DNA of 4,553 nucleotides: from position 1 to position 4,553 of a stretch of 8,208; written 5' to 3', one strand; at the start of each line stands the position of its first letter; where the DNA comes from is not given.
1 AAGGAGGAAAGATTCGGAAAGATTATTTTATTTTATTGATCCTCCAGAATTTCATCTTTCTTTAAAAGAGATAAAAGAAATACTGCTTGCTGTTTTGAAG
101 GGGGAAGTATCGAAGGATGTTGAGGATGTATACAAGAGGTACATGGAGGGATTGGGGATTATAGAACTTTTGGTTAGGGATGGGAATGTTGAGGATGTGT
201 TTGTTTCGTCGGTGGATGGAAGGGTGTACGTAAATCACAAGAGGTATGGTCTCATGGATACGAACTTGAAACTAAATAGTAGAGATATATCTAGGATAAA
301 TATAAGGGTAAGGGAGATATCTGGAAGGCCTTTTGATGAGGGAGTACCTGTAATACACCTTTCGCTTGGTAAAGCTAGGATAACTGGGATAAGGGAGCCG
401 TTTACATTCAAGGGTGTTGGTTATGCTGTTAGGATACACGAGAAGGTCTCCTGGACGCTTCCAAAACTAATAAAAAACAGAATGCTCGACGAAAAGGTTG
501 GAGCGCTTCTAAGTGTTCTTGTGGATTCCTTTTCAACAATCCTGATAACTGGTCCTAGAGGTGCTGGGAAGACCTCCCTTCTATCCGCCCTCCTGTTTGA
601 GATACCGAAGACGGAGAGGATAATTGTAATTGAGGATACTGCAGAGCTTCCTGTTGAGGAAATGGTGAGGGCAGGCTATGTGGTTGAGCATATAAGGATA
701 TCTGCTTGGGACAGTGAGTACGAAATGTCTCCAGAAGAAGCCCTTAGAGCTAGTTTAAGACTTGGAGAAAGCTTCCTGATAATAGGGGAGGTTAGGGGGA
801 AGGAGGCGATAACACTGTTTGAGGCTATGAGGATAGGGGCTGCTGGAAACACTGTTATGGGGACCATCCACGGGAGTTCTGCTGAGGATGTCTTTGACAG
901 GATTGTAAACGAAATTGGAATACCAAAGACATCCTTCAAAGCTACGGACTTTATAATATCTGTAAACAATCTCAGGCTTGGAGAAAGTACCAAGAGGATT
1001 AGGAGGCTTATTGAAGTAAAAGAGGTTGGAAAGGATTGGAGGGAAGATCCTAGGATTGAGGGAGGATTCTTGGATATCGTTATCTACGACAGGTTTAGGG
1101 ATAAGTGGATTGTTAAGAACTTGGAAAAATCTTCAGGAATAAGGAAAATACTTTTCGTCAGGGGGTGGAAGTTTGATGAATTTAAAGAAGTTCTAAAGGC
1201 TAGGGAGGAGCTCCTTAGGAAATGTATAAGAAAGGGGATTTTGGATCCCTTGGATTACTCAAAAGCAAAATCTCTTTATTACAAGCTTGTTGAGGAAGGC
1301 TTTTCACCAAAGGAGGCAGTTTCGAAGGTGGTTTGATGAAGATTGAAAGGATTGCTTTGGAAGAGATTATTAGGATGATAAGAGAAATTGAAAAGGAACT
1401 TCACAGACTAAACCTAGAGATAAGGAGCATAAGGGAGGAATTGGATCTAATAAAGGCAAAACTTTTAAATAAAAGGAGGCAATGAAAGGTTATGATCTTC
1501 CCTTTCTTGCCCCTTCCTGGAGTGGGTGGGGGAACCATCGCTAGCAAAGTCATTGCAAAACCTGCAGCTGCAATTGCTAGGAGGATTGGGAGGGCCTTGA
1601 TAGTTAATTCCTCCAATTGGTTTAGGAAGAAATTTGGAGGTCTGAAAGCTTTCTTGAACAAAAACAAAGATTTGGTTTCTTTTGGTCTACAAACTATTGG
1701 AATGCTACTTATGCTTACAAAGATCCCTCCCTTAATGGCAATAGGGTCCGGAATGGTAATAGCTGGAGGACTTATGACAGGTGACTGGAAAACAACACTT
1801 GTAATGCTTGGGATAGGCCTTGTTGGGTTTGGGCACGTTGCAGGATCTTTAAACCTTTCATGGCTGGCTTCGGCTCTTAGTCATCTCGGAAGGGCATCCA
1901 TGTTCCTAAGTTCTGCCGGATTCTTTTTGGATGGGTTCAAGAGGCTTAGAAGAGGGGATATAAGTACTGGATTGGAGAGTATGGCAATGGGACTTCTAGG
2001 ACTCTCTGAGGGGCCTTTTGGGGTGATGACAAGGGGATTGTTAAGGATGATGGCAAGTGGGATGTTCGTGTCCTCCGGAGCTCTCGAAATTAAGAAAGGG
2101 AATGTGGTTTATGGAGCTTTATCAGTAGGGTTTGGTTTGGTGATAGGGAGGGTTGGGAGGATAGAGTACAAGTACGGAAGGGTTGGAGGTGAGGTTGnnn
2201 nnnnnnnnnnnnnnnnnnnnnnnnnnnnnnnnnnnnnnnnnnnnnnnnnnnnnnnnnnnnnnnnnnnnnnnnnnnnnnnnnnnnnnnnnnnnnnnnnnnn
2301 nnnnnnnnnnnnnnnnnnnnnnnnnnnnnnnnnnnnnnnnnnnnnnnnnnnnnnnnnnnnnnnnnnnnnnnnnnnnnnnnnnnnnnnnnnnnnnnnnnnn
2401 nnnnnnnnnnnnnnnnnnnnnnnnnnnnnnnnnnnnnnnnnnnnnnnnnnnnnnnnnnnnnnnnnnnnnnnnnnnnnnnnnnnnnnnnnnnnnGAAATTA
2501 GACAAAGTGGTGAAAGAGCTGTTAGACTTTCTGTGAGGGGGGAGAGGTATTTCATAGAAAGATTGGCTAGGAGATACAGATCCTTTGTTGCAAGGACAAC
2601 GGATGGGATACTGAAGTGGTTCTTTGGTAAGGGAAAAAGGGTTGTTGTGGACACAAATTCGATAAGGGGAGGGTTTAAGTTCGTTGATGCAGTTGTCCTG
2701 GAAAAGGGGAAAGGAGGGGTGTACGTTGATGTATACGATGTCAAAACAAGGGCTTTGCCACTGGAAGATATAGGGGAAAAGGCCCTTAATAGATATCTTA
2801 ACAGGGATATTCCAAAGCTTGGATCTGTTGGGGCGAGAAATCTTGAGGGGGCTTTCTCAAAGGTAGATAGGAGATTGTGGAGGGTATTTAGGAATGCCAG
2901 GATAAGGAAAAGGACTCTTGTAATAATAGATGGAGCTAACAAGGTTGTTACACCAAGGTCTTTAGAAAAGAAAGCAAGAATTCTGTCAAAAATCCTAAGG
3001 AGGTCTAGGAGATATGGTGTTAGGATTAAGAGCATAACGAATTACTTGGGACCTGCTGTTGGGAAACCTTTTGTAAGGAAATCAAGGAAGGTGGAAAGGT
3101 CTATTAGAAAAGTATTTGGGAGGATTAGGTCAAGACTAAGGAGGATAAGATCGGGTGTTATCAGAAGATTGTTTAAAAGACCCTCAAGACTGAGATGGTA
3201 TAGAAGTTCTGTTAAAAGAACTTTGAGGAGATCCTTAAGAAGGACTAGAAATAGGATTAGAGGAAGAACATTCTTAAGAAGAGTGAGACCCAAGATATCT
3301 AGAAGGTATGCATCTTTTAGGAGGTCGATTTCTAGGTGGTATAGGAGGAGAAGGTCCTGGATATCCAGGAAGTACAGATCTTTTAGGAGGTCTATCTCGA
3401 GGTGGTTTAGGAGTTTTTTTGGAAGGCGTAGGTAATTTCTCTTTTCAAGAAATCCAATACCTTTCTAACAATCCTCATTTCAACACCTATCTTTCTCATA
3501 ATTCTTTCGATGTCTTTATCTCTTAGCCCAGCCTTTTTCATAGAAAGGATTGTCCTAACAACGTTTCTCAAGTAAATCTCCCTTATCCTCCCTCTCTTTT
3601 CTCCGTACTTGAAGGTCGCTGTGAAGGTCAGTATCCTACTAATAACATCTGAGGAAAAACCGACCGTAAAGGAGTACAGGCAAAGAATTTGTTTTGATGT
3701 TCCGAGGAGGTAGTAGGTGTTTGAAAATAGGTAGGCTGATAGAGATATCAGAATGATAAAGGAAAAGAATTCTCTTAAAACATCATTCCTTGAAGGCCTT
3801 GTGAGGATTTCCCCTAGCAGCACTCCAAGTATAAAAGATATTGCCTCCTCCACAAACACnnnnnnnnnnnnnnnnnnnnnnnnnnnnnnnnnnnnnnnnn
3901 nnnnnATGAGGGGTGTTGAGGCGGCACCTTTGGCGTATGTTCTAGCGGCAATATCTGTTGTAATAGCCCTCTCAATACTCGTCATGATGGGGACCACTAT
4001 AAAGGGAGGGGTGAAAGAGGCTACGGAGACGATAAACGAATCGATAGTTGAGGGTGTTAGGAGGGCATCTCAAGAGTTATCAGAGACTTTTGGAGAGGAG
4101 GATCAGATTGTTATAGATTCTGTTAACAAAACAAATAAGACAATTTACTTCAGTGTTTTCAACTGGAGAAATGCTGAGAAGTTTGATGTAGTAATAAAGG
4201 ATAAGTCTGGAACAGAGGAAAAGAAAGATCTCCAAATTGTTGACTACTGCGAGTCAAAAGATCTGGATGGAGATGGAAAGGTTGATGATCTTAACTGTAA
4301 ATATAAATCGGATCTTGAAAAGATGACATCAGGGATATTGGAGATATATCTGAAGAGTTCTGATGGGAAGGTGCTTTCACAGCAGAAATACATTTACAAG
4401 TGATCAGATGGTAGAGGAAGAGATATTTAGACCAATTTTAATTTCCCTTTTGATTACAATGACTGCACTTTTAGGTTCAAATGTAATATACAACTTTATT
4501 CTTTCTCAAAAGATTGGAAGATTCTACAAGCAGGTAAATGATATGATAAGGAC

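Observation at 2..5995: Type IV filament-like locus with no recognisable platform protein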

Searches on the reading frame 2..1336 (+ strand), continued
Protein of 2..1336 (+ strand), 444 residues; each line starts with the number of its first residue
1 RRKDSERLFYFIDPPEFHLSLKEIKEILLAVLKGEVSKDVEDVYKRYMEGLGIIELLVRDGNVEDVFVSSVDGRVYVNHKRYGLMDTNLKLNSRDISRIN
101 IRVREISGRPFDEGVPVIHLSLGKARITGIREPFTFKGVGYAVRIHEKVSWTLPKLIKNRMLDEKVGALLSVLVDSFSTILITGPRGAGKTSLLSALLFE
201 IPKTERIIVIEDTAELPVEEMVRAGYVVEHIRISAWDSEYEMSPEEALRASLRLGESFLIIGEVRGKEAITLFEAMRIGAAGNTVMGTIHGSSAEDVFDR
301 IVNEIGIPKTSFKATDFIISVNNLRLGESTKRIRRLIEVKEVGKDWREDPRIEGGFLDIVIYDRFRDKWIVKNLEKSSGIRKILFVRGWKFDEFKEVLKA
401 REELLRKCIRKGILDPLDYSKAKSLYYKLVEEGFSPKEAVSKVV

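Call 106: list_cluster_members(proteins=[P0128, P0125, P0004])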
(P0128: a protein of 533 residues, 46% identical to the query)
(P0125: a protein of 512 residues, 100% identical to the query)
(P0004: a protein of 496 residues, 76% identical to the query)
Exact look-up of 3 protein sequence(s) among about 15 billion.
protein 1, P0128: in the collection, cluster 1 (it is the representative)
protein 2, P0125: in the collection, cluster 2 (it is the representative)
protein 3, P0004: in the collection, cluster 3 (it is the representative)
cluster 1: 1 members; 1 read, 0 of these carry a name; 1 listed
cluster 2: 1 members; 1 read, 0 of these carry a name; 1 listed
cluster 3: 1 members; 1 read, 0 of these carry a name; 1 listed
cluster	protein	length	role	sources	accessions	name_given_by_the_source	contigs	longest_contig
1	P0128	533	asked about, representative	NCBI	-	-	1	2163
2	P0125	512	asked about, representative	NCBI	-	-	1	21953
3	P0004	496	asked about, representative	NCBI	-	-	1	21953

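Call 108: find_related_loci(query=A7, collection=metagenome_contigs, flank=10000)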
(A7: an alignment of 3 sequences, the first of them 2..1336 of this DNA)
Query A7 (444 aa) in metagenome_contigs; peptide patterns used: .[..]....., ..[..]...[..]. (x = any residue, [..] = any of these).
221 stretches matched a pattern; 3 encode a relative of the query (tblastn E <= 1e-3); 2 distinct loci.
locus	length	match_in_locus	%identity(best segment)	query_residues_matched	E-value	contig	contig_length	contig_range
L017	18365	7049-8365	67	1-441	0e+0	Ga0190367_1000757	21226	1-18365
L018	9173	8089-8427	31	180-303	2e-9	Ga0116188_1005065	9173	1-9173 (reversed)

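Call 110: search_protein_families(library=phrogs, proteins=[L002:5702-8368:-], max_evalue=0.01)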
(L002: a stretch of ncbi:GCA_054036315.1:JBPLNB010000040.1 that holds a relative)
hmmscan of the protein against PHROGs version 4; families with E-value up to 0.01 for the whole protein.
L002:5702-8368:- (888 aa): 1 family
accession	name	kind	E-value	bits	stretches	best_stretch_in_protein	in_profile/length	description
phrog_167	-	tail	6.7e-05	21.8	1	185-738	664-896/1555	tail length tape measure protein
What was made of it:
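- Both p647 and the L002 888-aa protein give weak hits to phrog_167, a tape measure family (E 1.7e-4 and 6.7e-5, call 110).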

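Call 111: search_protein_families(library=padloc, proteins=[L002:5702-8368:-, L002:8451-8852:-, window:2-1336:+], max_evalue=0.01)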
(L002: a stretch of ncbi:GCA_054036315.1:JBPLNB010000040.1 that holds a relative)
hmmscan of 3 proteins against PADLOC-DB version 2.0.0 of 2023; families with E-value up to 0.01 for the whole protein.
L002:5702-8368:- (888 aa): 0 families

L002:8451-8852:- (133 aa): 0 families

window:2-1336:+ (444 aa): 3 families
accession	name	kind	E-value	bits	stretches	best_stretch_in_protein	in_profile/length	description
PDLC04140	mad8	-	5.8e-06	24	1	178-220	28-68/314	mads_8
PDLC00067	GajA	-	0.0067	12.9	1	179-242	26-87/604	AAA ATPase domain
PDLC04790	PDC-S01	-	0.0088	12.8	0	161-212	11-60/422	-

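Call 112: search_protein_families(library=phrogs, proteins=[L008:12830-15538:-], max_evalue=1)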
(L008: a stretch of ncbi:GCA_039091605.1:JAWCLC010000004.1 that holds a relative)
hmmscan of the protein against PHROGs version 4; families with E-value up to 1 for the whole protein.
L008:12830-15538:- (902 aa): 0 families
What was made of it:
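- On Phage tail tape measure protein (phrog_167), applied to p647: No hit appears when the halves are scanned separately (call 112).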

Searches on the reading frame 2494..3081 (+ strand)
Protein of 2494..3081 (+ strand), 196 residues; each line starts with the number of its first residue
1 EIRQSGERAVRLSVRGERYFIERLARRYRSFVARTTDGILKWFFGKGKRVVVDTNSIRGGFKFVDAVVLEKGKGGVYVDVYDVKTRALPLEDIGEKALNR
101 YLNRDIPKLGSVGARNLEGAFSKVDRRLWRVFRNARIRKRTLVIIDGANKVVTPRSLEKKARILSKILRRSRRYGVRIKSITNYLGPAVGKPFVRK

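Call 44: search_solved_structures(query=window:2494-3081:+, max_evalue=10, show_alignments=3)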
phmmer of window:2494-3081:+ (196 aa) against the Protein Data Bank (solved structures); distinct sequences matched with E-value up to 10: 2.
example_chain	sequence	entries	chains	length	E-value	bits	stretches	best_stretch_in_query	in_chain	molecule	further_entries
8fje_A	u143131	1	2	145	0.25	14.5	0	86-107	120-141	E8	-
3hxj_A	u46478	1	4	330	4.9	10.3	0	29-50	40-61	Pyrrolo-quinoline quinone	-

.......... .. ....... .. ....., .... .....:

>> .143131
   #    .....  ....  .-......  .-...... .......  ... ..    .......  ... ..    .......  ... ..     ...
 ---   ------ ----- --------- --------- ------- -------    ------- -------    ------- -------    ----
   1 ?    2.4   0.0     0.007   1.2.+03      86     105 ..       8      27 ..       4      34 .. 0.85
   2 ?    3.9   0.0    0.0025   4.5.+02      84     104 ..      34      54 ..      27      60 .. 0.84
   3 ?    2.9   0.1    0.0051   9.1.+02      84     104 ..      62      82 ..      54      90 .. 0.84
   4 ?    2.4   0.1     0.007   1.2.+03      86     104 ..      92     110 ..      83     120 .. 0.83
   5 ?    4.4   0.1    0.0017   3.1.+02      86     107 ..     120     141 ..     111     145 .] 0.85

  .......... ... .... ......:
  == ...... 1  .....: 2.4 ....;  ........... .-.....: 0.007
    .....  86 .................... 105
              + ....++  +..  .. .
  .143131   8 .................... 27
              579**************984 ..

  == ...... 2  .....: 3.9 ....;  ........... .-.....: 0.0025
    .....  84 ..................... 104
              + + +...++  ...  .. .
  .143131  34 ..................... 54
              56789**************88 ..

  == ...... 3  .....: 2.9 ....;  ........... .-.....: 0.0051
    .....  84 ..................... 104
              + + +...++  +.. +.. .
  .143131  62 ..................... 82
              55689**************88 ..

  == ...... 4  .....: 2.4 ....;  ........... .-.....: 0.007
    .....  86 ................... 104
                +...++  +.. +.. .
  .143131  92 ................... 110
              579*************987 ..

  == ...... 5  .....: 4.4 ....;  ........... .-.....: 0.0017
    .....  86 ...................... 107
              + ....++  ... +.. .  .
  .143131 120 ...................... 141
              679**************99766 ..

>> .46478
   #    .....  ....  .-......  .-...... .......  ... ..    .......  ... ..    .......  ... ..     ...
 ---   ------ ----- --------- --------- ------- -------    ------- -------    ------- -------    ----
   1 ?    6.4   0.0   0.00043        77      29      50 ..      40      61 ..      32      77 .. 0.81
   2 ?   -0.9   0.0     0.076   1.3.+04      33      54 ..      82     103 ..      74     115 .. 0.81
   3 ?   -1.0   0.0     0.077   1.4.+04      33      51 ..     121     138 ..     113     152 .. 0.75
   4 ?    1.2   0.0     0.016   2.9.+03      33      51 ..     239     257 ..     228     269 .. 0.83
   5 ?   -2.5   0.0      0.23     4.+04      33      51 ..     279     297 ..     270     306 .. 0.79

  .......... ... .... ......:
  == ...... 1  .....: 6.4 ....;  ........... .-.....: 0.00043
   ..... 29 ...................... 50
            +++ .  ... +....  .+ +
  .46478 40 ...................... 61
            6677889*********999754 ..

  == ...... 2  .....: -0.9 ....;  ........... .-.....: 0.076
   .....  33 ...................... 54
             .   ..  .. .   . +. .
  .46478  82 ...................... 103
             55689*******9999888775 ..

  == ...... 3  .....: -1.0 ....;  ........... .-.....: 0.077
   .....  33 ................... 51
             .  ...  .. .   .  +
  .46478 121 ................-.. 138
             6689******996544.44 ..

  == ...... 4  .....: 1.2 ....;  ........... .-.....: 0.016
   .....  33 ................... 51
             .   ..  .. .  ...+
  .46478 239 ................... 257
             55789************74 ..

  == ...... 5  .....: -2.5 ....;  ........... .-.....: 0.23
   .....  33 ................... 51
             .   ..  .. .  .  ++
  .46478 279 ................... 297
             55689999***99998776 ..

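Call 87: predict_structure(protein=window:2509-3066:+)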
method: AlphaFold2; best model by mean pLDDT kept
length: 186 residues; sequences in the alignment: 1
mean_pLDDT: 34.7   pTM: 0.24
mean pLDDT of the five models: 34.7, 30.9, 30.1, 29.7, 29.7
residues with pLDDT >= 90: 0; 70-90: 2; 50-70: 16; < 50: 168
segments of 3 or more residues with pLDDT < 50: 1-151, 172-186
pLDDT, mean of each block of 10 residues (from residue 1): 29 34 29 31 33 30 33 32 28 34 28 29 30 28 35 54 63 44 37
secondary structure, 60 per line:
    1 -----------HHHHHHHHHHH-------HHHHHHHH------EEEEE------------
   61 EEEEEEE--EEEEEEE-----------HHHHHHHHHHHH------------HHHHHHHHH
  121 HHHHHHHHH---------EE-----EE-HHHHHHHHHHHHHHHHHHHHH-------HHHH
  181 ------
elements in order: H12-22 H30-37 E44-48 E61-67 E70-76 H88-99 H112-129 H149-169 H177-180
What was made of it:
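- On PD-(D/E)xK nuclease fold, applied to the p647 central domain: The single-sequence AlphaFold model has pLDDT 34.7 and is unusable (call 87).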

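Call 88: search_protein_families(library=pfam, proteins=[window:2509-3066:+], max_evalue=10)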
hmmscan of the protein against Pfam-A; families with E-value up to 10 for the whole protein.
window:2509-3066:+ (186 aa): 0 families

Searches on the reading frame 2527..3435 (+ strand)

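Call 112: search_protein_families(library=phrogs, proteins=[window:2527-3435:+], max_evalue=1)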
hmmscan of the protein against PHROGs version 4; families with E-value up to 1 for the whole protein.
window:2527-3435:+ (302 aa): 1 family
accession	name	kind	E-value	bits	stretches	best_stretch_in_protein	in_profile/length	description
phrog_11271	-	head and packaging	0.015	16.3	1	104-174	64-132/145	head morphogenesis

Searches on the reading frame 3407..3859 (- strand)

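Call 88: search_protein_families(library=pfam, proteins=[window:3407-3859:-], max_evalue=10)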
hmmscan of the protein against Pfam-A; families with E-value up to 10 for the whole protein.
window:3407-3859:- (150 aa): 3 families
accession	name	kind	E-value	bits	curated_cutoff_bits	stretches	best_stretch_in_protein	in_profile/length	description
PF07690.21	MFS_1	-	0.043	13.2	33.4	1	6-90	249-329/347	Major Facilitator Superfamily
PF22943.2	HTH_68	-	0.082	13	27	1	100-122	6-28/45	Putative helix-turn-helix domain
PF11626.13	Rap1_C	-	0.084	13.4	24.2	1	107-141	2-37/84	TRF2-interacting telomeric protein/Rap1 - C terminal domain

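Call 110: search_protein_families(library=phrogs, proteins=[window:3407-3859:-], max_evalue=0.01)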
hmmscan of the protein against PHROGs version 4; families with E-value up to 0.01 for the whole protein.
window:3407-3859:- (150 aa): 0 families

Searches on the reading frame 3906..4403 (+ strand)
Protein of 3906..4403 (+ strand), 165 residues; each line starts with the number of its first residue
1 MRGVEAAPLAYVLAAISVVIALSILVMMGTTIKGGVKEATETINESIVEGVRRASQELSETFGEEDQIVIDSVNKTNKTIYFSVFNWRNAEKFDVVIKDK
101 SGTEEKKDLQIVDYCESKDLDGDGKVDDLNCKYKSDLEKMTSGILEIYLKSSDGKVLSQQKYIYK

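Call 5: search_protein_families(library=pfam, proteins=[window:3906-4403:+], max_evalue=1)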
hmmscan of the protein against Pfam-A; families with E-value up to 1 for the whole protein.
window:3906-4403:+ (165 aa): 2 families
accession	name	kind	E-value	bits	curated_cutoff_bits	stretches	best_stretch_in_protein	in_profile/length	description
PF06103.16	DUF948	-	0.018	15.6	37.2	1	10-78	2-69/89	Bacterial protein of unknown function (DUF948)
PF20388.3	DUF6683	-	0.057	13.4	23.6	1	25-63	198-237/253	Family of unknown function (DUF6683)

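Call 9: find_encoding_contigs(protein=window:3906-4403:+, flank=10000, max_places=6)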
Protein window:3906-4403:+ (165 aa): 1 contig read that carries it; 1 place shown.
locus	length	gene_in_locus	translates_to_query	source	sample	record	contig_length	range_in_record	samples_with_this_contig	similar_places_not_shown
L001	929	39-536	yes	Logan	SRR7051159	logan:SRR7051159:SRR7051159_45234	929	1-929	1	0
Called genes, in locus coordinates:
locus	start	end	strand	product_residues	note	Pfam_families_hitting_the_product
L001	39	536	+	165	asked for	-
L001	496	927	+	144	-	?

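Call 12: list_cluster_members(proteins=[P0001, window:3906-4403:+, window:6449-6877:-])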
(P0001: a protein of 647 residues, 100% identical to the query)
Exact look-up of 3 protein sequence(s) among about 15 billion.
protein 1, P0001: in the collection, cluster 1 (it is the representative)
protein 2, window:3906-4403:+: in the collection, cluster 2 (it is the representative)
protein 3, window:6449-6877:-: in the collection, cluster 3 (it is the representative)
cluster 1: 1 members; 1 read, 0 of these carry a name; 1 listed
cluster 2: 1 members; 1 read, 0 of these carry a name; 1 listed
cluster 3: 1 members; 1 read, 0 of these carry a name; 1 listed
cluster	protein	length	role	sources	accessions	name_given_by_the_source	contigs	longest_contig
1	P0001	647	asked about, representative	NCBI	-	-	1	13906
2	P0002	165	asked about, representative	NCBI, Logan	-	-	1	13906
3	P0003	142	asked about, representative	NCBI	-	-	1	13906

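Call 41: search_protein_families(library=ncbifam, proteins=[window:3906-4403:+], max_evalue=1)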
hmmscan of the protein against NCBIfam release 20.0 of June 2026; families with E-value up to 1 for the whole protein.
window:3906-4403:+ (165 aa): 1 family
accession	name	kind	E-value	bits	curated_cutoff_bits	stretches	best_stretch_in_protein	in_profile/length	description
NF010217.0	PRK13678.1-4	equivalog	0.084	13.4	88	1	64-152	9-98/102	hypothetical protein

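Call 110: search_protein_families(library=phrogs, proteins=[window:3906-4403:+], max_evalue=0.01)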
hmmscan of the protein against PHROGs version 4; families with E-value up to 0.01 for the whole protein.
window:3906-4403:+ (165 aa): 0 families
